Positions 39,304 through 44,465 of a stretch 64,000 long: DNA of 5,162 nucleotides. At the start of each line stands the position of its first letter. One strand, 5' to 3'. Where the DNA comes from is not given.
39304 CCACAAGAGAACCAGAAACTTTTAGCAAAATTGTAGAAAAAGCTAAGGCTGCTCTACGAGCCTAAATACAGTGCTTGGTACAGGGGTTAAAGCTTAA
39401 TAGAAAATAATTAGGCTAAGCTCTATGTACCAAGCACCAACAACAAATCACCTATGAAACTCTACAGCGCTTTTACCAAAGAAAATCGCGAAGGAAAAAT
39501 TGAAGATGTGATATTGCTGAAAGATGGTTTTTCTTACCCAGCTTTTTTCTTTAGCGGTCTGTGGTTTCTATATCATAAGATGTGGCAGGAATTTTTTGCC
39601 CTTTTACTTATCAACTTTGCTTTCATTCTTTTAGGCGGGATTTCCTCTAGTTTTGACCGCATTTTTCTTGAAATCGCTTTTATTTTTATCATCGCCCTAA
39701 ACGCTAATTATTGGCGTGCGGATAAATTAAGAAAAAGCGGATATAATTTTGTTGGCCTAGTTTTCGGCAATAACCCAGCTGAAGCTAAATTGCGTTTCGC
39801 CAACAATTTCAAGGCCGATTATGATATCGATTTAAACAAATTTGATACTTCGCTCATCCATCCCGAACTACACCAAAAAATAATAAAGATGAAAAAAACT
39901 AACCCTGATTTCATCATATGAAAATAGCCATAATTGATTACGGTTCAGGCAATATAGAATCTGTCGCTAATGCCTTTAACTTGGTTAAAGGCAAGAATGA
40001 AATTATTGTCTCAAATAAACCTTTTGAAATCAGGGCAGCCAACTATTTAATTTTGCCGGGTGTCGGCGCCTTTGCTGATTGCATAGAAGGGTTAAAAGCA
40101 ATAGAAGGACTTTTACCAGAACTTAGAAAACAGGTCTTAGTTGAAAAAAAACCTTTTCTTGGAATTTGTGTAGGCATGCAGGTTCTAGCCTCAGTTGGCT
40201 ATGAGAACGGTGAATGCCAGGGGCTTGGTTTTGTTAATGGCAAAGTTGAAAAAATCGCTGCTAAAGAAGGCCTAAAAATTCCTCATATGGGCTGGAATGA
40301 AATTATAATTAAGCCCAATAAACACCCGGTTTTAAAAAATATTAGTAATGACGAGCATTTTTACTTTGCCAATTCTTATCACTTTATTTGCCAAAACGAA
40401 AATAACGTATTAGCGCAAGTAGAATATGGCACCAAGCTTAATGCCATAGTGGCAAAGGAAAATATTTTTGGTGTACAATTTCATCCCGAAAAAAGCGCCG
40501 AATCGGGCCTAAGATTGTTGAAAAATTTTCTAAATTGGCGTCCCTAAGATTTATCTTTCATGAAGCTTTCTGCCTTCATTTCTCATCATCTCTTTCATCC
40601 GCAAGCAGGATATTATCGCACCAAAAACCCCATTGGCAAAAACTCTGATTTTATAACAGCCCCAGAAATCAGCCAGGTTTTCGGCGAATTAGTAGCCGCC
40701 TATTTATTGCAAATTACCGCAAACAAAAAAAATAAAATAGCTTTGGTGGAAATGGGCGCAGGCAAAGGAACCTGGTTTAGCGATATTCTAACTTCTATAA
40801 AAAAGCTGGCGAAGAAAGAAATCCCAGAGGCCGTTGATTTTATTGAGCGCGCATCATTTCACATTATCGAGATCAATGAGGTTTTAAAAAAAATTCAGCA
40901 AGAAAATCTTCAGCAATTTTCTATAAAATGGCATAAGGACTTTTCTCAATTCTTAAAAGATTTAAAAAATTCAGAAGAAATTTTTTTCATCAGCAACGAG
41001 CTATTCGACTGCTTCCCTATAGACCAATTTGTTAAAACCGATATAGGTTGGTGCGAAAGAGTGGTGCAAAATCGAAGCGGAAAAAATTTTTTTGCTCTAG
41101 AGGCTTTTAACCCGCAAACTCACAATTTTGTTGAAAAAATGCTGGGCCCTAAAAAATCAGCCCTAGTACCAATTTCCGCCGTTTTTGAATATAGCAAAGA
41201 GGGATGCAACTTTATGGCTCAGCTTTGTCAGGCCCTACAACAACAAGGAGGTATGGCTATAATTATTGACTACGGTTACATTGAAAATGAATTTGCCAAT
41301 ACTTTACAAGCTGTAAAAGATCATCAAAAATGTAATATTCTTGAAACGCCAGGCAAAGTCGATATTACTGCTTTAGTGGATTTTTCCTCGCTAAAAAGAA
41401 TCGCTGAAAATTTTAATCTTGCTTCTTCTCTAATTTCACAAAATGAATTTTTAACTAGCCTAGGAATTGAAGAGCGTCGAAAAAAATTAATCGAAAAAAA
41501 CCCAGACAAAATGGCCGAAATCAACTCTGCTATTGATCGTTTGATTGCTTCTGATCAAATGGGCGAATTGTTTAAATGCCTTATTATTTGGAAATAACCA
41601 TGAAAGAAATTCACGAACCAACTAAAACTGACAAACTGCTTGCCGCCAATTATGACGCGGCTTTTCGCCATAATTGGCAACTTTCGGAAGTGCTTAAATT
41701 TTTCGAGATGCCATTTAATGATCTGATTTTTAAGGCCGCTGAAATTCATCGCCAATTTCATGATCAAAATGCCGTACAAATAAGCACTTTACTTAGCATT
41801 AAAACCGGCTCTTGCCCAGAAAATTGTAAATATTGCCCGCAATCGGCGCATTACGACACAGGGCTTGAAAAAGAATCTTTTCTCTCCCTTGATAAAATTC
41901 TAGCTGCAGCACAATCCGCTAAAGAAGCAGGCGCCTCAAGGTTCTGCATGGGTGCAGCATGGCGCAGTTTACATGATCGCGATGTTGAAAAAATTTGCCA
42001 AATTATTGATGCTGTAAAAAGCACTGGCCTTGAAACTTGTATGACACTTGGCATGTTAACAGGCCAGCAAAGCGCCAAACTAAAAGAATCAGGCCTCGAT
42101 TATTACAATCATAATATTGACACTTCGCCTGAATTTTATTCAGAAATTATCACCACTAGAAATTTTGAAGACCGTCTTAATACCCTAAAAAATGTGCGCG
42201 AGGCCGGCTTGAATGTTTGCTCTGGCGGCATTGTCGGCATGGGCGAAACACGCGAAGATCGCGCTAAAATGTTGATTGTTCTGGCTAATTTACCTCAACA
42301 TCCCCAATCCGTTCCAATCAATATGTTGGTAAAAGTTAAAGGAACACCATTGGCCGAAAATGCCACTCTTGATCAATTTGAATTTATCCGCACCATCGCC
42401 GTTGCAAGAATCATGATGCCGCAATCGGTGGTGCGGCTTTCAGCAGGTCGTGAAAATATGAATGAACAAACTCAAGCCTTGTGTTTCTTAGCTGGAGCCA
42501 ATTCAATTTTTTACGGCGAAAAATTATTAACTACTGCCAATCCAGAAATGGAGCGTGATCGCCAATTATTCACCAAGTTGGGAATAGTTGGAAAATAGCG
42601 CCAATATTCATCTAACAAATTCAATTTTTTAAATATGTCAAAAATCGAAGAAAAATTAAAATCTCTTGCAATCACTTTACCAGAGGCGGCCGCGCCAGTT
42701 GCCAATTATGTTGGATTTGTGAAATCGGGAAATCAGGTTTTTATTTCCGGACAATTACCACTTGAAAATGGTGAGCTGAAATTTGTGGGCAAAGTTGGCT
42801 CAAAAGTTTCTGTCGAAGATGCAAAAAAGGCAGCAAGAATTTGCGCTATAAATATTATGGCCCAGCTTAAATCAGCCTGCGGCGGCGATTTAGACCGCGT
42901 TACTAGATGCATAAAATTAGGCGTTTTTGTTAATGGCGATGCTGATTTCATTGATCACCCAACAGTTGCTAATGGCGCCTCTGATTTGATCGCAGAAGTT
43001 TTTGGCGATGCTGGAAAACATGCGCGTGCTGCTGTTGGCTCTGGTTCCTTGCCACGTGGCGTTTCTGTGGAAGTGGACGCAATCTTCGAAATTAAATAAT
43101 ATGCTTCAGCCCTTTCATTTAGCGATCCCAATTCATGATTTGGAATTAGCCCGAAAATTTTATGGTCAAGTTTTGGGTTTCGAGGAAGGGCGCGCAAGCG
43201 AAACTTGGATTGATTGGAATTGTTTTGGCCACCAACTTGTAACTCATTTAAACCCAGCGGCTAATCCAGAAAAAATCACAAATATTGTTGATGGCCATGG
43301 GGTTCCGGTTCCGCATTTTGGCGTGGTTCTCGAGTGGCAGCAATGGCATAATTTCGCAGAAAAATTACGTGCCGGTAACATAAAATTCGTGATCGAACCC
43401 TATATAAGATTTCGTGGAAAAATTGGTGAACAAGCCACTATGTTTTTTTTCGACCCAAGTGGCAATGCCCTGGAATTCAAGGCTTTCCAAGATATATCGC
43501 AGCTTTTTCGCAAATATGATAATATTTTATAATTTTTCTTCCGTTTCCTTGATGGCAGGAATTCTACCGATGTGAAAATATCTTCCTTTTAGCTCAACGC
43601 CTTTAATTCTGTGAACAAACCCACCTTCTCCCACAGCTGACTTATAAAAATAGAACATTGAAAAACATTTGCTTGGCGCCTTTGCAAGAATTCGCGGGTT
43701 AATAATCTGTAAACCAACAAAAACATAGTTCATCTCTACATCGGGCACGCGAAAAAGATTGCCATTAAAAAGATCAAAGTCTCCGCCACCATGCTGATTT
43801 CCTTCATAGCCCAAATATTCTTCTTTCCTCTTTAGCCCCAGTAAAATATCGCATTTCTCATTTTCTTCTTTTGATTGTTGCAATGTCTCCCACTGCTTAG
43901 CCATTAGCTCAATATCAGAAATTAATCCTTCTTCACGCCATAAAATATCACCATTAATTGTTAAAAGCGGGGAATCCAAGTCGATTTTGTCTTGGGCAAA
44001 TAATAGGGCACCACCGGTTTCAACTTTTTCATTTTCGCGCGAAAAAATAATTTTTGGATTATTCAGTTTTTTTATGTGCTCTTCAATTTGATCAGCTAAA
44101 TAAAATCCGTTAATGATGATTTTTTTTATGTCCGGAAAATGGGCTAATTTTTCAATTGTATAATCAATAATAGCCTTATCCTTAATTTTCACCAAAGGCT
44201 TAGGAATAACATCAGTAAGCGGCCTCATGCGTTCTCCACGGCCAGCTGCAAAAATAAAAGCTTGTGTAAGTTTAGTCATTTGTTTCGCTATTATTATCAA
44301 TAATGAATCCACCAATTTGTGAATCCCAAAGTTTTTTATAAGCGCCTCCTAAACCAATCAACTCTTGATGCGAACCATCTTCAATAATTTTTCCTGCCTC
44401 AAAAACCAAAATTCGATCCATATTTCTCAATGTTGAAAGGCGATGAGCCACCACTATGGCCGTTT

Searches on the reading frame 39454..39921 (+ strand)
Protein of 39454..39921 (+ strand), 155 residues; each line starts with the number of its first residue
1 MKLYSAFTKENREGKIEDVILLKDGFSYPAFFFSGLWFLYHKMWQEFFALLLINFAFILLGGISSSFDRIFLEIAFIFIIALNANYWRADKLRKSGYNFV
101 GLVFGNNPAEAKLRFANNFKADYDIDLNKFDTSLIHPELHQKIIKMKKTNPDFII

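Call 32: search_protein_families(library=pfam, proteins=[window:39454-39921:+], max_evalue=0.01)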
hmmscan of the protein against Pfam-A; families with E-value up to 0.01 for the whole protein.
window:39454-39921:+ (155 aa): 1 family
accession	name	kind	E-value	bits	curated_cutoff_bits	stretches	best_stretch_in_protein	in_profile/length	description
PF10947.13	DUF2628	-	9.3e-10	39.3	23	1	23-92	20-91/93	Protein of unknown function (DUF2628)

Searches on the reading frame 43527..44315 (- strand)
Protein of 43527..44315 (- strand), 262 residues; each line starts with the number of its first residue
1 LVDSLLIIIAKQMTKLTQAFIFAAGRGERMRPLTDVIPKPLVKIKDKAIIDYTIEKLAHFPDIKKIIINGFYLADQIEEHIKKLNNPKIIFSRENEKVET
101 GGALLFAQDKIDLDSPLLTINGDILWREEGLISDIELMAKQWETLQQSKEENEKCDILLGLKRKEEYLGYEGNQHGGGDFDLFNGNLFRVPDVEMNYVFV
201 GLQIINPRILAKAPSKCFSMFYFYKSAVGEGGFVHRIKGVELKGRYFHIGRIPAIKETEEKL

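Call 3: search_protein_families(library=pfam, proteins=[window:43527-44315:-], max_evalue=0.01)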
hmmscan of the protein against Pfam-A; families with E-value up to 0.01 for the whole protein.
window:43527-44315:- (262 aa): 3 families
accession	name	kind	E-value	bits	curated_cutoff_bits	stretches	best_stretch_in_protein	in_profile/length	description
PF00483.29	NTP_transferase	-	3.4e-15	56.7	21.2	1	19-134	2-116/245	Nucleotidyl transferase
PF12804.13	NTP_transf_3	-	1.1e-05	26.2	27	1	19-124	1-96/160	MobA-like NTP transferase domain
PF01128.25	IspD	-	0.0002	21.6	27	1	19-70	3-51/221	2-C-methyl-D-erythritol 4-phosphate cytidylyltransferase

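Call 4: search_protein_families(library=ncbifam, proteins=[window:43527-44315:-], max_evalue=0.01)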
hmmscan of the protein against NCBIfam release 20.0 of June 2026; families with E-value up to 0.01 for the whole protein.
window:43527-44315:- (262 aa): 39 families (the best 25 are shown)
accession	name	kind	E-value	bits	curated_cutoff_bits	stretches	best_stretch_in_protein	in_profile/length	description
NF045697.1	MurNAcPUrMurU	equivalog_domain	1.3e-33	116.3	370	1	21-261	2-227/229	N-acetylmuramate alpha-1-phosphate uridylyltransferase MurU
NF045761.1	NAMPUrTaseMurU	equivalog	2.8e-33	115.7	250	1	18-259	2-224/226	N-acetylmuramate alpha-1-phosphate uridylyltransferase MurU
TIGR03992.1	Arch_glmU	subfamily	1e-20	74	292.1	1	18-137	2-120/393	bifunctional sugar-1-phosphate nucleotidylyltransferase/acetyltransferase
NF041173.1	Sug_nt_acttase_Thmprot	equivalog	6.2e-16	58.3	600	1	18-136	2-118/405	bifunctional sugar-1-phosphate nucleotidylyltransferase/acetyltransferase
NF041313.1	UDPGP_AglF_Halo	equivalog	3.3e-14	52.9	400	1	18-126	2-108/234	UTP--glucose-1-phosphate uridylyltransferase AglF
NF049965.1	GlMnHpPGnyltfHddC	equivalog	9.3e-12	45.1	300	1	18-126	2-108/221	D-glycero-D-manno-heptose 1-phosphate guanosyltransferase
NF052502.1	man1P_GTase_Rv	exception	2.5e-10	39.8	440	1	18-126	2-110/352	mannose-1-phosphate guanylyltransferase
TIGR01208.1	rmlA_long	equivalog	3.6e-10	39.3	320.25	1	19-128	2-112/353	glucose-1-phosphate thymidylyltransferase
TIGR01173.1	glmU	equivalog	1.8e-09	37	366.85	1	18-124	2-102/452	bifunctional UDP-N-acetylglucosamine diphosphorylase/glucosamine-1-phosphate N-acetyltransferase GlmU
NF045495.1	AdoCbiPCobY_Meth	equivalog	1.3e-08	34.5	250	1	19-153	3-130/195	adenosylcobinamide-phosphate guanylyltransferase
NF001947.0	PRK00725.1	subfamily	3e-08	32.8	470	1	9-84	9-84/426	glucose-1-phosphate adenylyltransferase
TIGR01099.1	galU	equivalog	3.2e-08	33.5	326.8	1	18-69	3-53/261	UTP--glucose-1-phosphate uridylyltransferase GalU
NF010940.0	PRK14360.1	equivalog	1.1e-07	30.8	602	1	21-131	6-112/452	bifunctional UDP-N-acetylglucosamine diphosphorylase/glucosamine-1-phosphate N-acetyltransferase GlmU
NF041135.1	IPPtranDIPPsyn_Thcocales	equivalog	4.6e-07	29.2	580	1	18-125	2-103/419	bifunctional L-myo-inositol-1-phosphate cytidylyltransferase/CDP-L-myo-inositol myo-inositolphosphotransferase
NF010937.0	PRK14357.1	equivalog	8.5e-07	28.2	658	1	18-128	2-103/448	bifunctional UDP-N-acetylglucosamine diphosphorylase/glucosamine-1-phosphate N-acetyltransferase GlmU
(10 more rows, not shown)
